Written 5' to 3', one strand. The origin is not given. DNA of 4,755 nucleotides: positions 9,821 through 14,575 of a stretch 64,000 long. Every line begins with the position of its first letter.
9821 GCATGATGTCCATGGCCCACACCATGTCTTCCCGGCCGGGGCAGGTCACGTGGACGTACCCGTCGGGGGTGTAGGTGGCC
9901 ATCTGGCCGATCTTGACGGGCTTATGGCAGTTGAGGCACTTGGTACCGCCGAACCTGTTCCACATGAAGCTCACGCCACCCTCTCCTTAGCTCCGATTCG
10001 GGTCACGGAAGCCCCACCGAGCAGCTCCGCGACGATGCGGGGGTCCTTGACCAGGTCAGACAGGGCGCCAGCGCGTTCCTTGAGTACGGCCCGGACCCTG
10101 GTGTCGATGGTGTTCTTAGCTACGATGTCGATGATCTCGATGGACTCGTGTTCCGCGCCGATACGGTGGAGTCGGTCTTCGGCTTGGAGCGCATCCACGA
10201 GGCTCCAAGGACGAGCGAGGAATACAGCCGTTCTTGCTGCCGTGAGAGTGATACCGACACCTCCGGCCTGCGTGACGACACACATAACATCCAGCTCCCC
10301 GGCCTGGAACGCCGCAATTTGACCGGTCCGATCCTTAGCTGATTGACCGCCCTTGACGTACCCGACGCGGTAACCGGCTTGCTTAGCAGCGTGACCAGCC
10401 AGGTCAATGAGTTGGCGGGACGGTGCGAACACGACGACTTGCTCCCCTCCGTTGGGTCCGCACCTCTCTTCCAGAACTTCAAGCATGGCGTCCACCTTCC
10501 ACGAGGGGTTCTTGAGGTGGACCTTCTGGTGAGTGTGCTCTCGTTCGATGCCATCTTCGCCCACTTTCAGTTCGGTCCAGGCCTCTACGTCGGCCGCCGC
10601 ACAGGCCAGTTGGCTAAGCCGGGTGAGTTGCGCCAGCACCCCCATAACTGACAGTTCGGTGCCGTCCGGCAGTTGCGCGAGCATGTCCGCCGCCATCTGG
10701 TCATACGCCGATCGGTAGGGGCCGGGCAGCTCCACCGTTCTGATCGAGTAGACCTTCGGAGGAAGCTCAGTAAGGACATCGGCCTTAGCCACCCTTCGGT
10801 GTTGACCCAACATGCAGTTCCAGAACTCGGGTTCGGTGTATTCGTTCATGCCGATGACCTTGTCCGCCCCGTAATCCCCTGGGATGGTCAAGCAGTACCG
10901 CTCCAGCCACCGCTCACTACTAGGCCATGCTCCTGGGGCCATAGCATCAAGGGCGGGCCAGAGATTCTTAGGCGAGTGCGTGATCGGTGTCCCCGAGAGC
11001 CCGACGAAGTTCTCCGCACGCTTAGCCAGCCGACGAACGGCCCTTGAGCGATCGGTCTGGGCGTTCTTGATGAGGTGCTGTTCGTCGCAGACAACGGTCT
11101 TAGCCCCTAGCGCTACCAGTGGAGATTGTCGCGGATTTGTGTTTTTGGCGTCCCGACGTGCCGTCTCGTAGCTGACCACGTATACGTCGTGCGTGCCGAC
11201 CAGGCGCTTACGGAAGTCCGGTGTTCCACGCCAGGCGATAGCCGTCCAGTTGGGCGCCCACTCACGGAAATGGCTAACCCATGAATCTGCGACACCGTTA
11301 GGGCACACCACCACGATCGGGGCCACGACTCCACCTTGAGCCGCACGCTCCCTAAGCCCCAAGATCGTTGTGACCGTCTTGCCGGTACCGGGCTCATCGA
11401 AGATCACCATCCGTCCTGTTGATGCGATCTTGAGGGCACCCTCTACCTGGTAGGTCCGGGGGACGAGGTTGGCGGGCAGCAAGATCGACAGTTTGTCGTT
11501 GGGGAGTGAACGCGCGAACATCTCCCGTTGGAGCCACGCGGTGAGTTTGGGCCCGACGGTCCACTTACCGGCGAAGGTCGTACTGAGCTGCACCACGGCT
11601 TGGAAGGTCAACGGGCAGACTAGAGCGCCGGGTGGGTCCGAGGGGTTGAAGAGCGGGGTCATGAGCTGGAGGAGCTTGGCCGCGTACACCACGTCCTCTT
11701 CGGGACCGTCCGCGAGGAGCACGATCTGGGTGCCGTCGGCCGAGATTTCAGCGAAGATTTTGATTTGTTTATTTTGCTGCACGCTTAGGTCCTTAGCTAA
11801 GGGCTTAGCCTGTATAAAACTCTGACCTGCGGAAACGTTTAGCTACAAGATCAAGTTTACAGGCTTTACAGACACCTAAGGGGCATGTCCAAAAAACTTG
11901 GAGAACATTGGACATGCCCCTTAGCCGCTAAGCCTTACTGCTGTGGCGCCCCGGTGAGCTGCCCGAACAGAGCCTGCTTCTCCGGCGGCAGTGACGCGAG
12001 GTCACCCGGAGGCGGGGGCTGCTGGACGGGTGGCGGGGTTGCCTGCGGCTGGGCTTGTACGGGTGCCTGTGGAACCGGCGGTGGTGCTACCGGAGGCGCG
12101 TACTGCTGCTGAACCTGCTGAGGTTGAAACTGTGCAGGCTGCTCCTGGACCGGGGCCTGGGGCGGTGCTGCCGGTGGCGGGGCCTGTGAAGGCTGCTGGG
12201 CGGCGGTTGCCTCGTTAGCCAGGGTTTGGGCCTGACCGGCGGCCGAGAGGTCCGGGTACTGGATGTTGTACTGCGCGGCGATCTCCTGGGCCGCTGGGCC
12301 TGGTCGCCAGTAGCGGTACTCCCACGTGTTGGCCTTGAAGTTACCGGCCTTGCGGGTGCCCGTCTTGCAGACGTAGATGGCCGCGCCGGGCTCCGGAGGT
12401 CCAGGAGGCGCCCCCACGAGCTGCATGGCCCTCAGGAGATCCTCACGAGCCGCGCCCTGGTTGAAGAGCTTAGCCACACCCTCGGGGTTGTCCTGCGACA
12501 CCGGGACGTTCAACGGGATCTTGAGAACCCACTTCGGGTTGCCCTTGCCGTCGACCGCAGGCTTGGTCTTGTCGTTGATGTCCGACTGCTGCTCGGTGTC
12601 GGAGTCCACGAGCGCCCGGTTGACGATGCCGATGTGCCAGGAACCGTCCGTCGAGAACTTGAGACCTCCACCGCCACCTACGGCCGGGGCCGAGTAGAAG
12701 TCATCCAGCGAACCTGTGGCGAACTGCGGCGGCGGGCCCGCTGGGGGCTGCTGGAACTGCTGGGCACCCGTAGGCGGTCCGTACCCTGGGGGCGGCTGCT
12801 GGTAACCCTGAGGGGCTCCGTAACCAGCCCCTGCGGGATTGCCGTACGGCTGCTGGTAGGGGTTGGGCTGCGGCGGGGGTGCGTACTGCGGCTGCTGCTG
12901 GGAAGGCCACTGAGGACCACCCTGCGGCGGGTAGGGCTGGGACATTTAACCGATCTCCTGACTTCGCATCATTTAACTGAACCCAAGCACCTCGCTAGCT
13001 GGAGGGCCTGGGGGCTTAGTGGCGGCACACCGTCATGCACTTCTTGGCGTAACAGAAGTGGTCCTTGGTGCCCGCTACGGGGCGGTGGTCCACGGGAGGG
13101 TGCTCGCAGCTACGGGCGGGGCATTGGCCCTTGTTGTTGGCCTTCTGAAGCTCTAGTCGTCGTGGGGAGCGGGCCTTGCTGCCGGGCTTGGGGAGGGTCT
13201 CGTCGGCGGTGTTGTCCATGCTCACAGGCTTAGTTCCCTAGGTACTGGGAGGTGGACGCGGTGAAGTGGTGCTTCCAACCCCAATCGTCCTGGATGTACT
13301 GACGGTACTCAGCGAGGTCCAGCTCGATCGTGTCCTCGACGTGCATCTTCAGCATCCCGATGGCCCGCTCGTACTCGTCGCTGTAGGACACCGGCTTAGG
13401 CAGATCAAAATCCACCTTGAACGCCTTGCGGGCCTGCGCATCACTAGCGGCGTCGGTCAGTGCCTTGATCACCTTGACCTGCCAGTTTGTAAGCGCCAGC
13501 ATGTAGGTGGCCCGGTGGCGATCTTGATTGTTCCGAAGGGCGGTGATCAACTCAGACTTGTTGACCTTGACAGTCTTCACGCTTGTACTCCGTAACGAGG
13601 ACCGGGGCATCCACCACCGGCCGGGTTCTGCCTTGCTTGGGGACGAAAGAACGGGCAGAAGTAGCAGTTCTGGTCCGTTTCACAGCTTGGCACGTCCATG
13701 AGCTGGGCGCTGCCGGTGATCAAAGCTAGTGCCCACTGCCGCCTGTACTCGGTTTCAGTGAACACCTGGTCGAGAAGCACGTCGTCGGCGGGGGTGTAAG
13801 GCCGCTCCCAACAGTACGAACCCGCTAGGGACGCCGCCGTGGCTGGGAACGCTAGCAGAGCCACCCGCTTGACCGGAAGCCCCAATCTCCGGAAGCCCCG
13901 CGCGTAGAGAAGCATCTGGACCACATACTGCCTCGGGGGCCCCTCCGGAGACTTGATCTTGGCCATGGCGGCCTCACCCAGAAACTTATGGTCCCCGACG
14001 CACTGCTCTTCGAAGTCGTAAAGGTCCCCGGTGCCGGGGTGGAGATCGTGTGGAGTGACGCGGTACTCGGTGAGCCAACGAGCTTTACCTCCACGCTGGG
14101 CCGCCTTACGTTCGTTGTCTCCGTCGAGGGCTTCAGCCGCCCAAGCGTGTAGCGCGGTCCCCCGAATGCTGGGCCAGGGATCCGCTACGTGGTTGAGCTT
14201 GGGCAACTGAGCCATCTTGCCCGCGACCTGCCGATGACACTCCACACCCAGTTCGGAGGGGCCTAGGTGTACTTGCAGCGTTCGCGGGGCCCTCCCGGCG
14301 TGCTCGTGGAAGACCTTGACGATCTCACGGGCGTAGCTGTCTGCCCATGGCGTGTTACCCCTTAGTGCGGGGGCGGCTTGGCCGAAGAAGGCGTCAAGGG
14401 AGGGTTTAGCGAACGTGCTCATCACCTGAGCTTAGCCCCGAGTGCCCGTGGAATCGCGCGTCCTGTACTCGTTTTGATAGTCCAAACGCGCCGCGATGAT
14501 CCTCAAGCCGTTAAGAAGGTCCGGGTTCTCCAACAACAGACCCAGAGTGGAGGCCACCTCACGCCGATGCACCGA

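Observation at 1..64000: Sense-strand over-representation of the pentamer CTAAG, created in all three reading frames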

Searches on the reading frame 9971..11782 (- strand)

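Call 6: search_protein_families(library=pfam, proteins=[window:9971-11782:-])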
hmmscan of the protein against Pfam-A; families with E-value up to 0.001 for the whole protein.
window:9971-11782:- (603 aa): 4 families
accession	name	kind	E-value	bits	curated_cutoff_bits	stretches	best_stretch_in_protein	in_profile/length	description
PF00176.29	SNF2-rel_dom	-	8.4e-30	104.3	24.9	1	126-394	21-286/290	SNF2-related domain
PF00271.37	Helicase_C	-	2.9e-17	63.3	23.5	1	431-542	4-110/110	Helicase conserved C-terminal domain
PF00270.35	DEAD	-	3.3e-07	30.6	26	1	118-271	10-164/167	DEAD/DEAH box helicase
PF04851.21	ResIII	-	2.1e-06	28.2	22.5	1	107-267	3-163/164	Type III restriction enzyme, res subunit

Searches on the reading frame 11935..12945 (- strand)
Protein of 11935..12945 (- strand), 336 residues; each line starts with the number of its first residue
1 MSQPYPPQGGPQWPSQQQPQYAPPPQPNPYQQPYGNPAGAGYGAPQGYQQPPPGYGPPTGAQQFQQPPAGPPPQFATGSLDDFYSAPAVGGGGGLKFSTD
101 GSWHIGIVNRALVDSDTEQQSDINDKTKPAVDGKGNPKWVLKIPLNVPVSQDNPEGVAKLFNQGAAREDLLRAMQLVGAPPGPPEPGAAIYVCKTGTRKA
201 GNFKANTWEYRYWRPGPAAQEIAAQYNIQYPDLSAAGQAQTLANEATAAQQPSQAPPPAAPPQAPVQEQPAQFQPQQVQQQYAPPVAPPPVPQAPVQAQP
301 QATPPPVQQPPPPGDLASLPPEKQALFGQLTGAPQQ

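Call 23: search_protein_families(library=pfam, proteins=[window:11935-12945:-], max_evalue=0.01)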
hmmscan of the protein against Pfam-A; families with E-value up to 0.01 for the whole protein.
window:11935-12945:- (336 aa): 0 families

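Call 42: search_protein_families(library=phrogs, proteins=[window:11935-12945:-], max_evalue=0.001)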
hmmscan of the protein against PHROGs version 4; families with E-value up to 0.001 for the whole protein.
window:11935-12945:- (336 aa): 1 family
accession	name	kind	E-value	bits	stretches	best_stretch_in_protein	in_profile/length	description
phrog_1911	-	unknown function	1.6e-08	35.8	1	90-281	13-193/199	-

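Call 44: search_protein_families(library=ncbifam, proteins=[window:11935-12945:-], max_evalue=0.1)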
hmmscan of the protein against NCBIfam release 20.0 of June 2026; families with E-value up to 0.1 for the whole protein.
window:11935-12945:- (336 aa): 0 families

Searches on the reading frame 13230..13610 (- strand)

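Call 23: search_protein_families(library=pfam, proteins=[window:13230-13610:-], max_evalue=0.01)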
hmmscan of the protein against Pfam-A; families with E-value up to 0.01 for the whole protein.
window:13230-13610:- (126 aa): 0 families

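Call 64: search_protein_families(library=phrogs, proteins=[window:13230-13610:-], max_evalue=0.001)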
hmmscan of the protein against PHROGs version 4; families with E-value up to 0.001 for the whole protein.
window:13230-13610:- (126 aa): 1 family
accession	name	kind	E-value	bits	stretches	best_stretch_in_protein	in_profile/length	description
phrog_34511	-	unknown function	1.3e-23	84.8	1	11-124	6-119/126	-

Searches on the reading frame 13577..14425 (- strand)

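Call 23: search_protein_families(library=pfam, proteins=[window:13577-14425:-], max_evalue=0.01)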
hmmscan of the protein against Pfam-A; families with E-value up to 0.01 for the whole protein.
window:13577-14425:- (282 aa): 0 families

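Call 42: search_protein_families(library=phrogs, proteins=[window:13577-14425:-], max_evalue=0.001)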
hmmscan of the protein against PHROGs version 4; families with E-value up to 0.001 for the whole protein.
window:13577-14425:- (282 aa): 2 families
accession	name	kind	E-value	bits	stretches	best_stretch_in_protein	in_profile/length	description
phrog_1674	-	DNA, RNA and nucleotide metabolism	3.3e-54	185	1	23-267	22-266/276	exonuclease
phrog_29210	-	unknown function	1.1e-14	55.9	1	131-277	2-142/151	-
